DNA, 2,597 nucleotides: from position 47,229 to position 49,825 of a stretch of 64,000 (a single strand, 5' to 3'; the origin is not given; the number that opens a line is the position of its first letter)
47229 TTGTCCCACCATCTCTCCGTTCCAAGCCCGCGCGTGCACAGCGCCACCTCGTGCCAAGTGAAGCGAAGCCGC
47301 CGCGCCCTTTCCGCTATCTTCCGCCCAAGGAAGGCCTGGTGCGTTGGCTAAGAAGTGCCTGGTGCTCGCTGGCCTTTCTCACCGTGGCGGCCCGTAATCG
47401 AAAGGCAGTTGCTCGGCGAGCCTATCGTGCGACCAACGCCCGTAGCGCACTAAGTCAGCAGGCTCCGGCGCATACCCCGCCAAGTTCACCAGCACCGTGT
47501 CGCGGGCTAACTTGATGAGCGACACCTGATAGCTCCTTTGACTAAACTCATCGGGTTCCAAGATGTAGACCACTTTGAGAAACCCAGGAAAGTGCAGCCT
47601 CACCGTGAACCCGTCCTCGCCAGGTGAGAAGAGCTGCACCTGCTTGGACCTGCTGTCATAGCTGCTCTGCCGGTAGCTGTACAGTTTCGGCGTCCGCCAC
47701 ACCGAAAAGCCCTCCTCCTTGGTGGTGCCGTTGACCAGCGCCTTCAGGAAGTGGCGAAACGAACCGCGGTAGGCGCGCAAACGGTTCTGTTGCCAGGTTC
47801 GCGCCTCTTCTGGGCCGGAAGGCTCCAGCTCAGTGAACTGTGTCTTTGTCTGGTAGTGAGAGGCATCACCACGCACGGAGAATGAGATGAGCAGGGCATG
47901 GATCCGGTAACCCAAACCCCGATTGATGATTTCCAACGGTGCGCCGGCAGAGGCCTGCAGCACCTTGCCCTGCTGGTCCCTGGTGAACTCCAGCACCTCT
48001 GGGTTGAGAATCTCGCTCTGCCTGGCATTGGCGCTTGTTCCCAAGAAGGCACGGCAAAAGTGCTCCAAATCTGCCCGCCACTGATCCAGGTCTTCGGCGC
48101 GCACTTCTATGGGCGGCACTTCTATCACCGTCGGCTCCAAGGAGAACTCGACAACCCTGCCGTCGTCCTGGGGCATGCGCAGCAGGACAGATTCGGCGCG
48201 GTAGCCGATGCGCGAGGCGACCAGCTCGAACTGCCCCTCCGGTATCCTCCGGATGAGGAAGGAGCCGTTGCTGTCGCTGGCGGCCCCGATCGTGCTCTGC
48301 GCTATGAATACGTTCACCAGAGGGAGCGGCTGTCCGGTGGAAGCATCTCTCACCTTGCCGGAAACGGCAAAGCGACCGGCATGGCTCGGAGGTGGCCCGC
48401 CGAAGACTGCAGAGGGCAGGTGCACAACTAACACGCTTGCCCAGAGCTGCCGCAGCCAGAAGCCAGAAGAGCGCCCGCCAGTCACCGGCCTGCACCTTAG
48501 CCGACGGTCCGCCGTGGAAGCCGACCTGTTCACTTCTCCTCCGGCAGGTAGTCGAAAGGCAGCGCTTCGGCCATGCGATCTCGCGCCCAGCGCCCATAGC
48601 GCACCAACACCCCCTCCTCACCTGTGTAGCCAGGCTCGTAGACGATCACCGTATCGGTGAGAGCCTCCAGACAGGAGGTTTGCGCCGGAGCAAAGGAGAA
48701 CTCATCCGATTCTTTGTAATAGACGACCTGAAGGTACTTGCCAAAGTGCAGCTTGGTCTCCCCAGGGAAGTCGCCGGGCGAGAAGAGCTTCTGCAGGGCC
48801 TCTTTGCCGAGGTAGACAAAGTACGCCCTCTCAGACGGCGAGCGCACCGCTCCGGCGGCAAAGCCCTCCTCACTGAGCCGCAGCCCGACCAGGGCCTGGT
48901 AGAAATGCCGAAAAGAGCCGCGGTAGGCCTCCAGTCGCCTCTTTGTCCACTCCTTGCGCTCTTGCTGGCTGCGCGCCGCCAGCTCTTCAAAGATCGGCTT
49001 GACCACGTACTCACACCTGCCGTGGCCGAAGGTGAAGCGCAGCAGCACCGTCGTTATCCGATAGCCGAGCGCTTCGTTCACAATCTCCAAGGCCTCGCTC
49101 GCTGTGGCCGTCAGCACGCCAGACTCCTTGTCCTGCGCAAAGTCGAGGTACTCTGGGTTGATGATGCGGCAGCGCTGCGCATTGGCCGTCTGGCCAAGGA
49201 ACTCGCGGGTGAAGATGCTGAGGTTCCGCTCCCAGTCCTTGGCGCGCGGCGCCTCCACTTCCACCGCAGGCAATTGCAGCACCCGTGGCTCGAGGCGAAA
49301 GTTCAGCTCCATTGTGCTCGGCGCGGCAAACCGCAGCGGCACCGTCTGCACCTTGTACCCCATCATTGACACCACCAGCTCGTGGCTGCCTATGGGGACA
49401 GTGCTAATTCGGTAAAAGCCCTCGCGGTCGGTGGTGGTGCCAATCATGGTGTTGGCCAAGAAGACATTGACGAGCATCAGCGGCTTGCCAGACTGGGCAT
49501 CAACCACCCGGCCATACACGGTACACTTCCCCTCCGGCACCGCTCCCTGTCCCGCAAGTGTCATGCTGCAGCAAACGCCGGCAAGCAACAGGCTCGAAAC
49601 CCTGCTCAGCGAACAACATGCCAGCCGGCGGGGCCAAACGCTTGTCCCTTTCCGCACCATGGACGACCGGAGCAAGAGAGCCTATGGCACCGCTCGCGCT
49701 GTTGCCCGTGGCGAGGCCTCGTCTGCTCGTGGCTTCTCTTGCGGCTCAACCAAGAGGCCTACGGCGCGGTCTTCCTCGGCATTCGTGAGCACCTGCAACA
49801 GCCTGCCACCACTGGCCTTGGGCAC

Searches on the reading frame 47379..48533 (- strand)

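Call 10: search_protein_families(library=pfam, max_evalue=0.00001, proteins=[window:47379-48533:-])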
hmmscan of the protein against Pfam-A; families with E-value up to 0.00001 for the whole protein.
window:47379-48533:- (384 aa): 2 families
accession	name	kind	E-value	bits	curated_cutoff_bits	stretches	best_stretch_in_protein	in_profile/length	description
PF13715.12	CarbopepD_reg_2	-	7.9e-18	64.7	32.2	1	57-138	1-82/88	CarboxypepD_reg-like domain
PF13620.12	CarboxypepD_reg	-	6.3e-13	49.3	32.3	1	57-132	2-81/82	Carboxypeptidase regulatory-like domain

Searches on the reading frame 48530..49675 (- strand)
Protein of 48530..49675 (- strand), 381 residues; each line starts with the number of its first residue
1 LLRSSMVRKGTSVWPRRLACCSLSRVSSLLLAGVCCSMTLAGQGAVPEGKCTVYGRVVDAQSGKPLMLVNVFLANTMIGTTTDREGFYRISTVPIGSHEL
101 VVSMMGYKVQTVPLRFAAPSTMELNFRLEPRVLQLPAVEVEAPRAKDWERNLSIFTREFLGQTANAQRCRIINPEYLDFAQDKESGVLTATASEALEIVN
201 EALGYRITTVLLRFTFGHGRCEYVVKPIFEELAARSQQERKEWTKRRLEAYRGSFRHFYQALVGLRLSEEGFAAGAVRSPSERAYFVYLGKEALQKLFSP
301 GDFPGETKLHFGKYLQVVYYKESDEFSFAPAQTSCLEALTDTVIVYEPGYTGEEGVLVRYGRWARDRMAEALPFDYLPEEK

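Call 10: search_protein_families(library=pfam, max_evalue=0.00001, proteins=[window:48530-49675:-])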
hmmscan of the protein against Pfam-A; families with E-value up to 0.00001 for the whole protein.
window:48530-49675:- (381 aa): 2 families
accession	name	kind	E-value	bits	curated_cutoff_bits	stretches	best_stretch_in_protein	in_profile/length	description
PF13715.12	CarbopepD_reg_2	-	8.1e-19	67.9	32.2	1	54-140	2-88/88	CarboxypepD_reg-like domain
PF13620.12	CarboxypepD_reg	-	4.4e-15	56.2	32.3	1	52-129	1-82/82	Carboxypeptidase regulatory-like domain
